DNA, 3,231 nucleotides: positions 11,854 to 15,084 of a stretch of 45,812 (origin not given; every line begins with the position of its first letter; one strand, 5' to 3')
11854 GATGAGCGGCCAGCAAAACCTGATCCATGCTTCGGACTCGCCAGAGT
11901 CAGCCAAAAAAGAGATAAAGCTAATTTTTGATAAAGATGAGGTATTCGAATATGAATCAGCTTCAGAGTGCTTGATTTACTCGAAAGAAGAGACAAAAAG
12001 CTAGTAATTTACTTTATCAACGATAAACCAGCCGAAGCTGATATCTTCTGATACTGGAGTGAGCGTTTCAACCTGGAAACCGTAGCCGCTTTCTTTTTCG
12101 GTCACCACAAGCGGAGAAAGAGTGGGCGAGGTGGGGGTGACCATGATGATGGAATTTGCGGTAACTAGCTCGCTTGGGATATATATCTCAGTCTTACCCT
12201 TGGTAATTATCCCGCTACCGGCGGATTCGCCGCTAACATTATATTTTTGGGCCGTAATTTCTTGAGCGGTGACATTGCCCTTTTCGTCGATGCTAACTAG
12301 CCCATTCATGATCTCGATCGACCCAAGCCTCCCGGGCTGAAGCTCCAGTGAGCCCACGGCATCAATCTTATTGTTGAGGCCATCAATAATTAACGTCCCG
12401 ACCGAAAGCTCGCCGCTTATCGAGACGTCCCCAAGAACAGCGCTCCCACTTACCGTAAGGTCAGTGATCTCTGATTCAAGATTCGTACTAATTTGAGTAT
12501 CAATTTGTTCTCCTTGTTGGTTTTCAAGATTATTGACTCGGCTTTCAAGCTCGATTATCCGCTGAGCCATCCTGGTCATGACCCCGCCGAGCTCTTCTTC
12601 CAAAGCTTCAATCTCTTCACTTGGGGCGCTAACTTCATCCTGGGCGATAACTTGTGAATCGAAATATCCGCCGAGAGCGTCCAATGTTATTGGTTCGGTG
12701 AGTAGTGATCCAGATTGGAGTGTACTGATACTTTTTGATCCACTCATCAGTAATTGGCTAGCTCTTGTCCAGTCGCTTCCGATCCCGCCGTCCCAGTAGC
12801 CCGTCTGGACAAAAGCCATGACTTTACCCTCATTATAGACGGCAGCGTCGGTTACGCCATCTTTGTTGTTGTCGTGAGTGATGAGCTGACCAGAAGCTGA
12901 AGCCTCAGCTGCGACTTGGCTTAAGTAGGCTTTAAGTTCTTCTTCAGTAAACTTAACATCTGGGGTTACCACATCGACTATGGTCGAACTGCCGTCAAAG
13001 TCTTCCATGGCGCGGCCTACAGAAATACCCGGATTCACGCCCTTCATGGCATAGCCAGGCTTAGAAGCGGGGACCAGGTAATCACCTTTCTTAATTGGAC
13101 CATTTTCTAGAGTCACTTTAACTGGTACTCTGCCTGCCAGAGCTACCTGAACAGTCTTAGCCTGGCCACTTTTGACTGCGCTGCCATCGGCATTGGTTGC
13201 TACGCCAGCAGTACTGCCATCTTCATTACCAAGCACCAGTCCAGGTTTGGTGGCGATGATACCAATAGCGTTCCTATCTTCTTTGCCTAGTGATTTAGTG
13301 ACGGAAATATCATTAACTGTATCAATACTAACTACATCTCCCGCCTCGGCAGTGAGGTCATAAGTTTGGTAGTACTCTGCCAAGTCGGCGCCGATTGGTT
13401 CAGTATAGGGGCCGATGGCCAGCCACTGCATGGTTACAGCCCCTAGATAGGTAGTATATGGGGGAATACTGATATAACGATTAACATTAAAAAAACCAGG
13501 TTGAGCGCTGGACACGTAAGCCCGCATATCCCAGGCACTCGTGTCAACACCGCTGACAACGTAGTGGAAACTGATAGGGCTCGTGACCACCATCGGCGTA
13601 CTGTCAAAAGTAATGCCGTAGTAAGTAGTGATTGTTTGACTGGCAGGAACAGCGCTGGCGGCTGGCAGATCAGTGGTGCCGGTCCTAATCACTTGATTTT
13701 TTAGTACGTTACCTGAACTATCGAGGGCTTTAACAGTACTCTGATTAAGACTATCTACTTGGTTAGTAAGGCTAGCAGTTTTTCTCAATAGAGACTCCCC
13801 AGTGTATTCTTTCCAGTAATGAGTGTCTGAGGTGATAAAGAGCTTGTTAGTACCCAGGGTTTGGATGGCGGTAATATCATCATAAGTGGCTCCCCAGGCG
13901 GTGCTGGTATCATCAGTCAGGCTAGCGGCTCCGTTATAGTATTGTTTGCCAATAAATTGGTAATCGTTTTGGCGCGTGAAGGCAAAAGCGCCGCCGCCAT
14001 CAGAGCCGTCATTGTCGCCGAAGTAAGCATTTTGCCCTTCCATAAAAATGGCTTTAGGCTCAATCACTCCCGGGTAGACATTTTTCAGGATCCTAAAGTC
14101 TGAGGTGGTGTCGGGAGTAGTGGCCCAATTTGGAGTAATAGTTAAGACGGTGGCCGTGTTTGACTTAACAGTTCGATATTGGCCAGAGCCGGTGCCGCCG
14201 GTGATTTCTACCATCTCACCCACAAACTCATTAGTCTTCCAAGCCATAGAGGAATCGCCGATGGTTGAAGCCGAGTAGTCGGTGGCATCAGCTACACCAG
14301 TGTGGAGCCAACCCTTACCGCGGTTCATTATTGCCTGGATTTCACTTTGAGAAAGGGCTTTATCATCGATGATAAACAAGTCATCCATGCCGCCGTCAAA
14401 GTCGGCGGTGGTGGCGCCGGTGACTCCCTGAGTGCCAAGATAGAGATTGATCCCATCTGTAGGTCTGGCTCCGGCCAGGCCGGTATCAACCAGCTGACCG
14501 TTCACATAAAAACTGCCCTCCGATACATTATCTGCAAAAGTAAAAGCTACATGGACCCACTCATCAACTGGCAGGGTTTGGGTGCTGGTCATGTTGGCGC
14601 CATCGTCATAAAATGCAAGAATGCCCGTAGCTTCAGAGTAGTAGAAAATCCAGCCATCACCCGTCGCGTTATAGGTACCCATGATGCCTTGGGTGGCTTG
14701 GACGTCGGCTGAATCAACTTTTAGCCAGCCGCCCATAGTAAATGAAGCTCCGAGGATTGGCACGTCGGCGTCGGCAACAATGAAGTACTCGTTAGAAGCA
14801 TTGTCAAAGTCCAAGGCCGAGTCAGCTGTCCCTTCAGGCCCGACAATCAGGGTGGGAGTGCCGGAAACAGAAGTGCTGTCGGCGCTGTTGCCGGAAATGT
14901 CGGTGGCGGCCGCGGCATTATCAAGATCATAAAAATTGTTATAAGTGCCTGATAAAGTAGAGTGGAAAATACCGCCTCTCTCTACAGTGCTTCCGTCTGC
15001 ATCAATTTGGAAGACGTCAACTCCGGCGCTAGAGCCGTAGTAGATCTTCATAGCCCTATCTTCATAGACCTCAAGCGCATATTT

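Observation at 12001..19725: Giant (~2,500 aa reconstructed) surface protein with a cytoplasmic HTH DNA-binding domain and a single TM helix at its N-terminus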

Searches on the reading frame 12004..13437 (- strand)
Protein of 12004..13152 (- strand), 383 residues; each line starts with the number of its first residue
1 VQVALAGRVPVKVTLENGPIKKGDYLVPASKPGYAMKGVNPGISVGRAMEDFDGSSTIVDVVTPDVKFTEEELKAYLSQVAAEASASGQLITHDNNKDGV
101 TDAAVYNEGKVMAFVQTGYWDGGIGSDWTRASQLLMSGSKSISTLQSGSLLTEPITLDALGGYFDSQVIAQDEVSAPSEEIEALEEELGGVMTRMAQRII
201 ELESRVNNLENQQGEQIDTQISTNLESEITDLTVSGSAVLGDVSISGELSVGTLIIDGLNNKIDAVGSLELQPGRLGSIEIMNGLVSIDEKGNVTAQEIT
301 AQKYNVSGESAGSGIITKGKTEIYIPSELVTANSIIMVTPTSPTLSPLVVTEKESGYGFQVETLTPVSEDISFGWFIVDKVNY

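Call 33: search_protein_families(library=pfam, proteins=[window:12004-13152:-], max_evalue=1)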
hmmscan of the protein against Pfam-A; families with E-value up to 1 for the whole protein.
seq(383 aa): 3 families
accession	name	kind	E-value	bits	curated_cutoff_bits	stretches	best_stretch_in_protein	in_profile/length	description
PF09787.14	Golgin_A5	-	0.031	14.3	31.7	1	169-233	111-176/305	Golgin subfamily A member 5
PF24146.1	K1-lyase_C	-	0.032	15.1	27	1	313-362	4-55/70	K1 capsule-specific polysaccharide lyase, C-terminal domain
PF12059.13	DUF3540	-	0.16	12.3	27.9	1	172-227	121-176/199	Protein of unknown function (DUF3540)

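Call 85: predict_structure(alignment_id=A5)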
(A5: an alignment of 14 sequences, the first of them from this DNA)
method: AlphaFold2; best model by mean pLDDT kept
length: 478 residues; sequences in the alignment: 14
mean_pLDDT: 63.4   pTM: 0.38
mean pLDDT of the five models: 63.4, 63.1, 61.7, 60.5, 56.7
residues with pLDDT >= 90: 94; 70-90: 116; 50-70: 94; < 50: 174
segments of 3 or more residues with pLDDT < 50: 1-14, 75-81, 88-90, 154-156, 158-162, 190-253, 255-272, 307-323, 367-402
pLDDT, mean of each block of 10 residues (from residue 1): 34 60 88 91 83 86 81 51 51 79 90 92 93 87 88 48 68 77 62 34 29 30 33 31 36 44 41 54 66 80 60 36 52 58 58 54 49 38 39 37 70 91 87 89 92 92 89 67
secondary structure, 60 per line:
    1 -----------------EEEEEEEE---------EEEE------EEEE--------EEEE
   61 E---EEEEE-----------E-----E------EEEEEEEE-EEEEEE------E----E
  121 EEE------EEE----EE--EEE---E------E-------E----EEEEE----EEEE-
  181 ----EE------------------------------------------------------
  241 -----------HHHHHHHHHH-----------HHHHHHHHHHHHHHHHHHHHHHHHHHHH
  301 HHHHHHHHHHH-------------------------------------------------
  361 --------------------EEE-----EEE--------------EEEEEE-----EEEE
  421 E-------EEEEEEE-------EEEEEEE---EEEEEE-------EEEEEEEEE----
elements in order: E18-25 E35-38 E45-48 E57-61 E65-69 E94-101 E103-108 E120-123 E130-132 E141-143 E167-171 E176-179 H252-261 H273-311 E381-383 E389-391 E406-411 E417-421 E429-435 E443-449 E453-458 E466-474

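Call 90: fold_search(model_id=the predicted structure, library=pdb)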
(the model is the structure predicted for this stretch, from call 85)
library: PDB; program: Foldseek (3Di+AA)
matches with E <= 10: 419; with E <= 0.001: 2
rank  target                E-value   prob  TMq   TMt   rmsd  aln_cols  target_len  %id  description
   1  3gqh_A                5.6e-05  1.00  0.18  0.50  10.9       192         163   18  Crystal Structure of the Bacteriophage phi29 gene product 12 C-terminal fragment (released 2009-05-26)
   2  3suc                  2.3e-04  1.00  0.20  0.13   9.9       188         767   18  Crystal structure of the pre-mature bacteriophage phi29 gene product 12 (released 2011-08-03)
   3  7eea_C                2.1e-02  1.00  0.12  0.09   2.1        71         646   17  Cyanophage Pam1 tailspike receptor-binding domain (released 2021-10-20)
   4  7eea_B                2.8e-02  1.00  0.12  0.09   2.5        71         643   14  Cyanophage Pam1 tailspike receptor-binding domain (released 2021-10-20)
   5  9k4a_A                3.2e-02  1.00  0.13  0.09   2.4        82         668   16  Cryo-EM structure of depolymerase S2-4 from Klebsiella phage K64-1 (released 2026-03-25)
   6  7eea_A                3.2e-02  1.00  0.12  0.09   2.2        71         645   17  Cyanophage Pam1 tailspike receptor-binding domain (released 2021-10-20)
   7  4ru5_A                5.6e-02  0.85  0.11  0.09   5.0        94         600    8  Crystal Structure of the Pseudomonas phage phi297 tailspike gp61 (released 2015-11-18)
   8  9efk_AE               5.9e-02  0.99  0.13  0.31   5.2        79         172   10  Cryo-EM structure of the portal-tail complex of LME-1 phage (released 2025-04-16)
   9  4mtm                  5.9e-02  0.77  0.12  0.32  10.2       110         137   13  Crystal structure of the tail fiber gp53 from Acinetobacter baumannii bacteriophage AP22 (released 2014-10-01)
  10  9kzj_H                6.6e-02  0.90  0.17  0.45   9.0       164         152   16  Cryo-EM structure of bacteriophage T1 capsid (released 2025-03-12)
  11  2ccv                  1.0e-01  0.96  0.11  0.43   5.4        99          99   11  Structure of Helix Pomatia agglutinin with zinc and N-acetyl-alpha-D- galactoseamine (GalNAc) (released 2006-05-15)
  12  4ru5_C                1.0e-01  0.80  0.11  0.09   4.9        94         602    8  Crystal Structure of the Pseudomonas phage phi297 tailspike gp61 (released 2015-11-18)
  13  9kmh_ak               1.1e-01  0.63  0.16  0.41   9.3       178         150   13  The Composite Cryo-EM Structure of the Portal Vertex of Bacteriophage FCWL1 (released 2025-01-22)
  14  4q56_A                1.5e-01  0.75  0.10  0.36   6.5        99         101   11  Structure of Helix aspersa agglutinin with natural glycosylation and N-acetyl-alpha-D-galactosamine (GalNAc) (released 2015-10-14)
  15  6ct8                  1.5e-01  0.97  0.12  0.21   3.9        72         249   10  Selenomethionine structure of N-truncated R2-type pyocin tail fiber at 2.6 angstrom resolution (released 2019-02-20)
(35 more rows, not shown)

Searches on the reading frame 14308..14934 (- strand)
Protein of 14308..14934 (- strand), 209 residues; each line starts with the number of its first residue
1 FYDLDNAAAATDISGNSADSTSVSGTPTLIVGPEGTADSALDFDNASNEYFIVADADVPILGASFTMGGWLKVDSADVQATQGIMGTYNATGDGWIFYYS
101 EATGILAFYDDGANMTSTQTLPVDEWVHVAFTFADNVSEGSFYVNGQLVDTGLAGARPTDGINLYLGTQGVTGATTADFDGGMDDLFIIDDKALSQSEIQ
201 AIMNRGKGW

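Call 33: search_protein_families(library=pfam, proteins=[window:14308-14934:-], max_evalue=1)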
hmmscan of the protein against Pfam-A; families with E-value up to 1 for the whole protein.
seq(209 aa): 2 families
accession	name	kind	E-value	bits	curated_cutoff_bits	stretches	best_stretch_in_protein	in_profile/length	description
PF13385.13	Laminin_G_3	-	9.3e-21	75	27.6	1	47-200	3-151/151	Concanavalin A-like lectin/glucanases superfamily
PF22925.3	TS_C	-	0.12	12.4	27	1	104-169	110-177/202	Trans-sialidase, C-terminal domain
